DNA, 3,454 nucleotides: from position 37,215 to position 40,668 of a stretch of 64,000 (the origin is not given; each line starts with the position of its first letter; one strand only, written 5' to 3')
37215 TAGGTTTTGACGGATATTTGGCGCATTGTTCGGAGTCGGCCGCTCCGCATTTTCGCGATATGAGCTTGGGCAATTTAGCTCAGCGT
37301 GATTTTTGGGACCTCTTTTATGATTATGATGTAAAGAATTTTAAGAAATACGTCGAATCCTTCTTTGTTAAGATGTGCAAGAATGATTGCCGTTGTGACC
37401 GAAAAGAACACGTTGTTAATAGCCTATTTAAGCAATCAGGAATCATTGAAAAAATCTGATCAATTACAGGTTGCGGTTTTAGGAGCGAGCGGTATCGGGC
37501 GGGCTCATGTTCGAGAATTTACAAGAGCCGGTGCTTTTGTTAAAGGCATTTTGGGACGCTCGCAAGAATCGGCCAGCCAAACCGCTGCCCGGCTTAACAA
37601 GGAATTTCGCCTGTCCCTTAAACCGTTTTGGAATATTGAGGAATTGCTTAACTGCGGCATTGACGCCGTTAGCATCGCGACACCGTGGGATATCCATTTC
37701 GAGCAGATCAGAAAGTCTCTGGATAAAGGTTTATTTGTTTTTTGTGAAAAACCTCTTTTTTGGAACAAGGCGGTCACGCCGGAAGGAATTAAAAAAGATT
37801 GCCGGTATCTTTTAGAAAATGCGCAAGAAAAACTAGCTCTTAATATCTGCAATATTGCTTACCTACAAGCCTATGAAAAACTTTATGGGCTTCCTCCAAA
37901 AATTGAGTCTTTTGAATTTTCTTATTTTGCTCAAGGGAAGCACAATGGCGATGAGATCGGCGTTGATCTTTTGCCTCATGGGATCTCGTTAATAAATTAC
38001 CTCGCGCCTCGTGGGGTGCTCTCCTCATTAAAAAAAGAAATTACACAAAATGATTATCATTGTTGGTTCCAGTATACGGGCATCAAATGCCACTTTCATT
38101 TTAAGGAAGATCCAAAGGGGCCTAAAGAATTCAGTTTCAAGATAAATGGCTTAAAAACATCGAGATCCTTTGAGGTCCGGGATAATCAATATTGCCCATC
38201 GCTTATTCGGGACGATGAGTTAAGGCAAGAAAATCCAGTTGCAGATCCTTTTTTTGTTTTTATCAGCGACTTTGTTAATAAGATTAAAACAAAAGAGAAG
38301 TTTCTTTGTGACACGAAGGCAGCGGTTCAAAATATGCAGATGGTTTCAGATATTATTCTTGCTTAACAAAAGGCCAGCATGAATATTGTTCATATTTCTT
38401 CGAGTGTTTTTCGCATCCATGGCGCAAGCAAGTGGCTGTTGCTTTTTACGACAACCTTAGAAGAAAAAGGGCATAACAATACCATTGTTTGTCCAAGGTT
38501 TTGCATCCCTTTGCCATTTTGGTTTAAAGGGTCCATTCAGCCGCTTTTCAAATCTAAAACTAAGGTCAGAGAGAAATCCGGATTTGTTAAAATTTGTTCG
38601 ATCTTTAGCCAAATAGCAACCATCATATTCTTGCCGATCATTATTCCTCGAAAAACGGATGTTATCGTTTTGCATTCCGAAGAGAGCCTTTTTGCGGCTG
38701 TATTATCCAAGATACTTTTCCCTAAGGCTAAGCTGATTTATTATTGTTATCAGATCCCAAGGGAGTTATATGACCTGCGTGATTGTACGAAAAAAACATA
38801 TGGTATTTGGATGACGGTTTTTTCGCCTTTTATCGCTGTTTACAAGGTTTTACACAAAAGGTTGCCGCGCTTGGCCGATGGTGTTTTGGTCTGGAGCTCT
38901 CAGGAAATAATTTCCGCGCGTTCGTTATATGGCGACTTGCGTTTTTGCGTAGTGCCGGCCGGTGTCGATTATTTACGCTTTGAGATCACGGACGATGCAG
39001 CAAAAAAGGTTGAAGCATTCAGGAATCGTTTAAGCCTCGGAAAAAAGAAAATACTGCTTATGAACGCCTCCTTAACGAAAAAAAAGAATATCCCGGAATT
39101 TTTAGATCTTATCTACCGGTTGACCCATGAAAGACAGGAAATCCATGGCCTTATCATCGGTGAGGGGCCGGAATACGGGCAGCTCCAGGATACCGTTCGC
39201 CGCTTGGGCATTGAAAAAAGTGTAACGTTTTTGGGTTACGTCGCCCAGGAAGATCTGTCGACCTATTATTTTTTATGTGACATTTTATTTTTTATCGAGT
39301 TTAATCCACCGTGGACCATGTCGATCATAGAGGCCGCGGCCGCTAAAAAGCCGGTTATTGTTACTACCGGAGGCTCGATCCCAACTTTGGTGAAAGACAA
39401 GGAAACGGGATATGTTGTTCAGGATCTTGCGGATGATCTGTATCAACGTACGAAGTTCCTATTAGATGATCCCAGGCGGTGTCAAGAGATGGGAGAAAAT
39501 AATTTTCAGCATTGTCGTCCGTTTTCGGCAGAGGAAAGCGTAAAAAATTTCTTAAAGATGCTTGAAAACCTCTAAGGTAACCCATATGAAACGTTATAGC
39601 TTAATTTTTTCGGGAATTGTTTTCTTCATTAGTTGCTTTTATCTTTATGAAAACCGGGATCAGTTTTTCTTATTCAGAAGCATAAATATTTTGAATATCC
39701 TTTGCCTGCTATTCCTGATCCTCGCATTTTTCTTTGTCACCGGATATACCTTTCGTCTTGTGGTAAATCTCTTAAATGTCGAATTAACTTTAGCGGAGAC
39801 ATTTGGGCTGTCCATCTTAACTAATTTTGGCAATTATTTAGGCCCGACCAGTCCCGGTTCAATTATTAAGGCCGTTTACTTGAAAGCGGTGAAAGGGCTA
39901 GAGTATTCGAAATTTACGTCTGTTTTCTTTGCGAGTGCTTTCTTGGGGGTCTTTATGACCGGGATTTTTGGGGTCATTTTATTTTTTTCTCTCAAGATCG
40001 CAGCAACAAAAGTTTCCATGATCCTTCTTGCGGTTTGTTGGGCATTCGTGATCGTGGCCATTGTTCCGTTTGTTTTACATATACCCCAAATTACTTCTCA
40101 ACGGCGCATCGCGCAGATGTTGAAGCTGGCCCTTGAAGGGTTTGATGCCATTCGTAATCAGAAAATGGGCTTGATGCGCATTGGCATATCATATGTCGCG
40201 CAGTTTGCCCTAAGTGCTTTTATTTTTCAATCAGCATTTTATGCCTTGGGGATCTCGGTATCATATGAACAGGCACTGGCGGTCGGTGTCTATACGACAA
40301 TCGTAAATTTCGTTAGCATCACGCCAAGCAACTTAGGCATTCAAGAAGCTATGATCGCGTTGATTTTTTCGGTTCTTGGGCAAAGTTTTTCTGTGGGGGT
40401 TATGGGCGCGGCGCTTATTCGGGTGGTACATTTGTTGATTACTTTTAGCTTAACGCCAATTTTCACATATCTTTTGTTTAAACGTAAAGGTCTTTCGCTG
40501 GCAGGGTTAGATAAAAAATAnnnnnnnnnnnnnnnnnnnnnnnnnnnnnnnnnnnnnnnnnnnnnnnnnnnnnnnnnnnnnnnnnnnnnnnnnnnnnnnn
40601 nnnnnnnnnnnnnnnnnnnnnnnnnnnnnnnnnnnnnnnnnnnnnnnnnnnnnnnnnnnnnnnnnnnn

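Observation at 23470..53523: Roughly 30-kb glycan biosynthesis island with heavy sugar-tailoring capacity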

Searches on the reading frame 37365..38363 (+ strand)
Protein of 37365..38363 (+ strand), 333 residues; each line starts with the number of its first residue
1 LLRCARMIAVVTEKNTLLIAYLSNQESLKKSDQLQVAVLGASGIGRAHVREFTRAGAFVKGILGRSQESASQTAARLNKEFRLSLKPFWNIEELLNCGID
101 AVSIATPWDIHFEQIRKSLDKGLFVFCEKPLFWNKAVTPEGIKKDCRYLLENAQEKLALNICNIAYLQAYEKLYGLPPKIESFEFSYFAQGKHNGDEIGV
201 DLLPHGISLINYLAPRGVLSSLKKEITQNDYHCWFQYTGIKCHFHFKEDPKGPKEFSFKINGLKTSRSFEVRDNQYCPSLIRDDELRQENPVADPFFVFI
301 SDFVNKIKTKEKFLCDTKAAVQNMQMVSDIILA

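Call 5: search_protein_families(library=pfam, proteins=[window:37365-38363:+])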
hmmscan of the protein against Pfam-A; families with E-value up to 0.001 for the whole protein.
window:37365-38363:+ (333 aa): 1 family
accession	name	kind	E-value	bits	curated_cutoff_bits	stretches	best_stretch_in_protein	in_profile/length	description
PF01408.29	GFO_IDH_MocA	-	2e-14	54.7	24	1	35-133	2-97/120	Oxidoreductase family, NAD-binding Rossmann fold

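Call 10: search_protein_families(library=ncbifam, proteins=[window:37365-38363:+], max_evalue=0.00001)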
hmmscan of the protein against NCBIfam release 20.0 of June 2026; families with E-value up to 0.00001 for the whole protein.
window:37365-38363:+ (333 aa): 3 families
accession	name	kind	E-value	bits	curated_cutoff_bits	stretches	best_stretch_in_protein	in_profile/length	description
TIGR04380.1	myo_inos_iolG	equivalog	5.9e-12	45.1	355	1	33-135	1-101/330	inositol 2-dehydrogenase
NF040723.1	UDP-GlcNAcDh_Arch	equivalog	2.5e-08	33.8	450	1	34-131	1-93/302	UDP-N-acetylglucosamine 3-dehydrogenase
NF052679.1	InsChiInosDhIolG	equivalog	4e-08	32.7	540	1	34-174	3-133/343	bifunctional inositol 2-dehydrogenase/D-chiro-inositol 1-dehydrogenase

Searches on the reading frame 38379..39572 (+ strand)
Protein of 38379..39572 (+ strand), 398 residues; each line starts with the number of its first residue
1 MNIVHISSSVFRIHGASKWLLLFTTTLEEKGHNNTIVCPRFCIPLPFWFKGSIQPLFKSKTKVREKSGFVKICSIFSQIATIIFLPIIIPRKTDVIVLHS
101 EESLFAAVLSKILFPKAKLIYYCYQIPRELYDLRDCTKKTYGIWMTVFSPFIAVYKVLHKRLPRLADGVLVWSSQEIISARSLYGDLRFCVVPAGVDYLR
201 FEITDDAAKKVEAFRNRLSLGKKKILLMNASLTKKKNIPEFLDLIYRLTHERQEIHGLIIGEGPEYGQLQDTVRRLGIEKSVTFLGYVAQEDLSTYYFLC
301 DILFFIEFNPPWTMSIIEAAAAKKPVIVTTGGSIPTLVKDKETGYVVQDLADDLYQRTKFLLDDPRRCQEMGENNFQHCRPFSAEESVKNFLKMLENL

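Call 5: search_protein_families(library=pfam, proteins=[window:38379-39572:+])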
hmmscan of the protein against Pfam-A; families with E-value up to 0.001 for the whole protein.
window:38379-39572:+ (398 aa): 3 families
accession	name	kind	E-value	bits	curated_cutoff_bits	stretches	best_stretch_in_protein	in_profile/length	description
PF00534.26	Glycos_transf_1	-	1.4e-27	96.8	26.4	1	215-376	6-170/172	Glycosyl transferases group 1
PF13692.12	Glyco_trans_1_4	-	2e-21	77.2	27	1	224-364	2-142/142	Glycosyl transferases group 1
PF13439.12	Glyco_transf_4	-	0.00046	20.7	28.5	0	15-197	3-167/170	Glycosyltransferase Family 4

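Call 10: search_protein_families(library=ncbifam, proteins=[window:38379-39572:+], max_evalue=0.00001)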
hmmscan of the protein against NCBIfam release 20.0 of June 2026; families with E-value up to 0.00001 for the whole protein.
window:38379-39572:+ (398 aa): 23 families
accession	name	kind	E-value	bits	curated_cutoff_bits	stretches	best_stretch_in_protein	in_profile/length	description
NF049988.1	MGlcDAGSynMgs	equivalog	5.9e-20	72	400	1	183-398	172-387/398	alpha-monoglucosyldiacylglycerol synthase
TIGR03999.1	thiol_BshA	equivalog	1.5e-19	70.2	273.7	1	209-396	184-371/375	N-acetyl-alpha-D-glucosaminyl L-malate synthase BshA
NF047684.1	TeichurnBiosyTuaC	equivalog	7.1e-17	61.4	550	1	166-386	165-377/391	teichuronic acid biosynthesis protein TuaC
TIGR03449.1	mycothiol_MshA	equivalog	1.2e-15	57.3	462.5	1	188-394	189-399/406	D-inositol-3-phosphate glycosyltransferase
TIGR04063.1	stp3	hypoth_equivalog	2.6e-15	56.2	442.05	1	180-378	174-374/397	TIGR04063 family PEP-CTERM/XrtA system glycosyltransferase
TIGR03088.1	stp2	hypoth_equivalog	3.3e-15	56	409.05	1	188-396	161-371/374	TIGR03088 family PEP-CTERM/XrtA system glycosyltransferase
NF041876.1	EPS_EpsE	equivalog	1.3e-13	51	400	1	189-377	188-374/389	exopolysaccharide biosynthesis GT4 family glycosyltransferase EpsE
NF012028.0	PRK15484.1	subfamily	8.1e-12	44.9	618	1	191-364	165-344/380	lipopolysaccharide N-acetylglucosaminyltransferase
TIGR04157.1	glyco_rSAM_CFB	subfamily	6.4e-10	38.6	400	1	176-348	182-349/406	TIGR04157 family glycosyltransferase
NF041010.1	glycosy_Agl16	equivalog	7.4e-10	38.2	575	1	266-391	220-344/352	glycosylation protein Agl16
NF038255.1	exopoly_VpsD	equivalog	8.7e-10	38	300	1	222-332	201-315/381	VpsD family glycosyltransferase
NF038295.1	EPS_HpsP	equivalog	1e-09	37.9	550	1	188-378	177-366/388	hormogonium polysaccharide biosynthesis glycosyltransferase HpsP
NF053513.1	Gtran_IagA_BgsA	equivalog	3.9e-09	36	460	1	189-359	129-294/333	LTA glycolipid anchor biosynthesis glycosyltransferase, IagA/BgsA family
TIGR02149.1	glgA_Coryne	subfamily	5.1e-09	35.7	302.4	1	188-385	170-377/391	glycogen synthase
TIGR04047.1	MSMEG_0565_glyc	hypoth_equivalog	1.3e-08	34.4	259.85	1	159-339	132-316/373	MSMEG_0565 family glycosyltransferase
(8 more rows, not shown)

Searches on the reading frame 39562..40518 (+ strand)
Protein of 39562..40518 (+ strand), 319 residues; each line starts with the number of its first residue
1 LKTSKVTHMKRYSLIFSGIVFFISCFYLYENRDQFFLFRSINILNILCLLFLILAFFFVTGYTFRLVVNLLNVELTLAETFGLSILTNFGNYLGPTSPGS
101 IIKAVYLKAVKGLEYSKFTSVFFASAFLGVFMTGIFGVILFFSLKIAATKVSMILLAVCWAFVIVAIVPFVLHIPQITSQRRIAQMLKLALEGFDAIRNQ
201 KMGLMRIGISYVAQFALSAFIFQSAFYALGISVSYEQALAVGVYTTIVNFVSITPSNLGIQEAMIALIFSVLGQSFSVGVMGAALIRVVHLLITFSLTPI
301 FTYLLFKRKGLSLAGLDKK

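Call 5: search_protein_families(library=pfam, proteins=[window:39562-40518:+])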
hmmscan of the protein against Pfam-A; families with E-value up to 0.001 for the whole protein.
window:39562-40518:+ (319 aa): 1 family
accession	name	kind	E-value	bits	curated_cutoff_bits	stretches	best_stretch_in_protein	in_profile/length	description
PF03706.18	LPG_synthase_TM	-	3e-23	83.2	33.4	1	26-294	16-298/302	Lysylphosphatidylglycerol synthase TM region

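Call 10: search_protein_families(library=ncbifam, proteins=[window:39562-40518:+], max_evalue=0.00001)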
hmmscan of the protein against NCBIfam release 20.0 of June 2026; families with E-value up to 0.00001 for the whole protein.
window:39562-40518:+ (319 aa): 1 family
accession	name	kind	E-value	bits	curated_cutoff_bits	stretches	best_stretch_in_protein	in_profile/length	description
TIGR00374.1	TIGR00374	subfamily_domain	2.5e-09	37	43.2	1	180-302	188-306/323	flippase-like domain-containing protein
